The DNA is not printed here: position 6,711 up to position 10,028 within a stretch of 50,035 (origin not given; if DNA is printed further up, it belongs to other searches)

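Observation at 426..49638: A 25-nt dyad-symmetric element in 27 copies punctuates gene-module boundaries on both transcription arms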

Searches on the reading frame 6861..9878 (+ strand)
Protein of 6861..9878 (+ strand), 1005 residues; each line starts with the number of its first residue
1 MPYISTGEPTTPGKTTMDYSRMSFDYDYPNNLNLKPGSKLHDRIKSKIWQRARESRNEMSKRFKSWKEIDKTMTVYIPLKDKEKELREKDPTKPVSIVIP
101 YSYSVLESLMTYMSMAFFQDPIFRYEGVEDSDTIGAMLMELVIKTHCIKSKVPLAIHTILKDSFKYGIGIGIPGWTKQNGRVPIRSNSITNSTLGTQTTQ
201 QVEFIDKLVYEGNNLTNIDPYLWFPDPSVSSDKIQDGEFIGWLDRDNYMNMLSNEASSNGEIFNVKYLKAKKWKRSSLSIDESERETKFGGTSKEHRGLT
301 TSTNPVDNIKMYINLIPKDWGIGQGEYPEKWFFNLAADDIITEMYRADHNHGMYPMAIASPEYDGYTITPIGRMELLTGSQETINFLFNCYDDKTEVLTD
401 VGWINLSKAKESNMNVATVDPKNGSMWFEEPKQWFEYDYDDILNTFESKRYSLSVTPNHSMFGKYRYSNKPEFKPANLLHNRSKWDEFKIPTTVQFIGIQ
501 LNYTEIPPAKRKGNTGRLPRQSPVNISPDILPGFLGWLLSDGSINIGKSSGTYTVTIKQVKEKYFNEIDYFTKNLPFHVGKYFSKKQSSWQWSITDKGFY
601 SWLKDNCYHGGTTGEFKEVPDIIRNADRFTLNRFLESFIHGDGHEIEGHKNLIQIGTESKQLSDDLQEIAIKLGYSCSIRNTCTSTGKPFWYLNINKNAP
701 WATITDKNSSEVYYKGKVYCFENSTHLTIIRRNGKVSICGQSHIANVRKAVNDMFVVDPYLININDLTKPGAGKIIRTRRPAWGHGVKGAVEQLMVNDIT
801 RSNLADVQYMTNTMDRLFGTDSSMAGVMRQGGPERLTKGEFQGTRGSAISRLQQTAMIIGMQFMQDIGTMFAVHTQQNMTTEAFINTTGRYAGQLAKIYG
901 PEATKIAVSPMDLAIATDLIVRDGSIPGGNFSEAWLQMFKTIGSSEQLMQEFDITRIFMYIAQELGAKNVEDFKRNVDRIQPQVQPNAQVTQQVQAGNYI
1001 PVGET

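Call 7: search_protein_families(library=phrogs, proteins=[window:6861-9878:+])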
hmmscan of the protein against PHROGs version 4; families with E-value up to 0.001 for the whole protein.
window:6861-9878:+ (1005 aa): 1 family
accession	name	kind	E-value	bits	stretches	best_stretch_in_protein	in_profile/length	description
phrog_12229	-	DNA, RNA and nucleotide metabolism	1.6e-07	31.1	0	711-743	441-473/577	ribonucleotide reductase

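Call 15: search_protein_families(library=pfam, max_evalue=0.01, proteins=[window:6861-9878:+])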
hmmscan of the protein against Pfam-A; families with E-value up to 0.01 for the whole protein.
window:6861-9878:+ (1005 aa): 2 families
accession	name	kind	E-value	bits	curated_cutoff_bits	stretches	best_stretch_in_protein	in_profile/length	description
PF23899.1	SU10_portal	-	1.5e-07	30.7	30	1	744-995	350-586/593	Phage SU10 portal protein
PF14528.11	LAGLIDADG_3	-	1.3e-05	25.8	22.5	1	633-697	5-70/82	LAGLIDADG-like domain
